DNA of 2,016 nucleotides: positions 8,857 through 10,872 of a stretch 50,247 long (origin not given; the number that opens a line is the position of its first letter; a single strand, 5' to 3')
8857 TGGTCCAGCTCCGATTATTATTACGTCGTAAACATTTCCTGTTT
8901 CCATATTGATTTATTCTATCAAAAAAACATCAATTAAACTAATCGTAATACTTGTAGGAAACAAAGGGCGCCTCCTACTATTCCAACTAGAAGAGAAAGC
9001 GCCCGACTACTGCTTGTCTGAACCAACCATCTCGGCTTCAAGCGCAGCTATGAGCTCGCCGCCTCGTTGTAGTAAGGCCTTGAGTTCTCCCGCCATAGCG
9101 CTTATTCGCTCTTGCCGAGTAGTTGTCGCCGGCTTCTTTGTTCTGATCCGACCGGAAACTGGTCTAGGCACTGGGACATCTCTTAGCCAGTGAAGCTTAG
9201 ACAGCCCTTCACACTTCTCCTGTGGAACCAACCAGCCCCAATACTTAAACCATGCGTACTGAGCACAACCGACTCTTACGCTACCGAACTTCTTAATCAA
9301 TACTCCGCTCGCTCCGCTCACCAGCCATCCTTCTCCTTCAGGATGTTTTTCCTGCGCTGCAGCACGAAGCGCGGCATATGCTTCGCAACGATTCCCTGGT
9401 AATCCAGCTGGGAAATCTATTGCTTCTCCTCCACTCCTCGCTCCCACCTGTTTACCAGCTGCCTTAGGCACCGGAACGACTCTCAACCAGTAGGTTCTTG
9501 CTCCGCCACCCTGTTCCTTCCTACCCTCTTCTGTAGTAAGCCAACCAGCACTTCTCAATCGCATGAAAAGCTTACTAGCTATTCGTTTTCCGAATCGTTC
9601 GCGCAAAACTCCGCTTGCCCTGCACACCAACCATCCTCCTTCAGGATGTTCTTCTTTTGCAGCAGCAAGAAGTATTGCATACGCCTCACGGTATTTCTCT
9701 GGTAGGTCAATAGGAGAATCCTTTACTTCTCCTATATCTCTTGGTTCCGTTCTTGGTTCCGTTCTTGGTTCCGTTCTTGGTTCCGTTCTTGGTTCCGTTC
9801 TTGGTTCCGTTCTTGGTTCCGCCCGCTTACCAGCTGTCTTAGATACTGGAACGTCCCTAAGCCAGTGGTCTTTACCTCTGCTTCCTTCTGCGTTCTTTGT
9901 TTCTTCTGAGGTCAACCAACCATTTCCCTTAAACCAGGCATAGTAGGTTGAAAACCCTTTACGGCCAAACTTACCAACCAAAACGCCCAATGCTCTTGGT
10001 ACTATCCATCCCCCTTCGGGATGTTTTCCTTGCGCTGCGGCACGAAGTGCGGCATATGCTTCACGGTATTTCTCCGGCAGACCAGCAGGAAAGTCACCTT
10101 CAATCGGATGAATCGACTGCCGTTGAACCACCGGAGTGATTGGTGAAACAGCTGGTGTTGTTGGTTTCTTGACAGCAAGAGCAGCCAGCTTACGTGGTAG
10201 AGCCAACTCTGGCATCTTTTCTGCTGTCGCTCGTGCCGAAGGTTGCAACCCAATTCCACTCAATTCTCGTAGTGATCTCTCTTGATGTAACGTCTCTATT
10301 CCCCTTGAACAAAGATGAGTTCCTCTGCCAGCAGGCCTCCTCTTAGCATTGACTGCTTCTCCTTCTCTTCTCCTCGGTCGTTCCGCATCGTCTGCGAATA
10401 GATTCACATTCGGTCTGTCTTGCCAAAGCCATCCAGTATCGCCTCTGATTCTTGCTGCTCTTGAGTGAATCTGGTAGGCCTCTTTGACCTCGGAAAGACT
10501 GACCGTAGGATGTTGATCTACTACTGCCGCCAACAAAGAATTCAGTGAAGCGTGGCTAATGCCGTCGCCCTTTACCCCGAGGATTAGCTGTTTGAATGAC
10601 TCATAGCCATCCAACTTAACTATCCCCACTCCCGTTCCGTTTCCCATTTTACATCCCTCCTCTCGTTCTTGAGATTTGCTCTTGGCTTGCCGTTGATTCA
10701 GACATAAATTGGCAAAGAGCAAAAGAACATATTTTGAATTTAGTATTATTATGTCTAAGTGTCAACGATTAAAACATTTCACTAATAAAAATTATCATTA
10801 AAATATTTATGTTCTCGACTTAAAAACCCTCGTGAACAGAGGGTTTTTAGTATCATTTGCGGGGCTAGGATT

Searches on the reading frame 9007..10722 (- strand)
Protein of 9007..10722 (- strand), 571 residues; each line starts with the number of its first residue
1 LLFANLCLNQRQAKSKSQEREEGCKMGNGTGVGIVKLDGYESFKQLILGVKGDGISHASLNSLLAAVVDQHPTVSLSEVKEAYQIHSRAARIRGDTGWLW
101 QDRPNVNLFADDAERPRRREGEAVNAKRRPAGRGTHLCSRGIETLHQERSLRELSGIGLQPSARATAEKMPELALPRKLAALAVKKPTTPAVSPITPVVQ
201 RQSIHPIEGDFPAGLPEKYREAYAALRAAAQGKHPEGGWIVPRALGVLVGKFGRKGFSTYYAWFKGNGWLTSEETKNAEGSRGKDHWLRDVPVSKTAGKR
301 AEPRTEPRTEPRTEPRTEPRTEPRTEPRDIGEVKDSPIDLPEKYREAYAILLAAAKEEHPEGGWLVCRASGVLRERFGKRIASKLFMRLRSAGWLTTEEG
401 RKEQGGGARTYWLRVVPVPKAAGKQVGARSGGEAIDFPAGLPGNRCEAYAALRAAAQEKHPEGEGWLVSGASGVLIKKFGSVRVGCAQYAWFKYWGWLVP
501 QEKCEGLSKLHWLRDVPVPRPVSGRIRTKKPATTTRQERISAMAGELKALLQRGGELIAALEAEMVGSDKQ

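Call 23: search_protein_families(library=pfam, proteins=[window:9007-10722:-], max_evalue=0.01)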
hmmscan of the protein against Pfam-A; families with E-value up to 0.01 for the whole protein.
window:9007-10722:- (571 aa): 1 family
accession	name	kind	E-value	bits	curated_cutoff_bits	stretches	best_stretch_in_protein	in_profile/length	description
PF05887.16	Trypan_PARP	-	0.00043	20.7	100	1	274-343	33-99/134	Procyclic acidic repetitive protein (PARP)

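Call 63: search_protein_families(library=phrogs, proteins=[window:9007-10722:-], max_evalue=1)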
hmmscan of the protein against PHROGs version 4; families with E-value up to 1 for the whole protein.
window:9007-10722:- (571 aa): 4 families
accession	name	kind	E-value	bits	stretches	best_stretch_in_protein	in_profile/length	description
phrog_391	-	DNA, RNA and nucleotide metabolism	0.0024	18.6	0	377-427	49-102/298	replication initiation O-like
phrog_9026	-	unknown function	0.0054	17.6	0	212-230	45-63/70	-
phrog_7187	-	unknown function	0.028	14.7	1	298-327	388-417/527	-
phrog_34545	-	unknown function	0.96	9.1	0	307-328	250-271/553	-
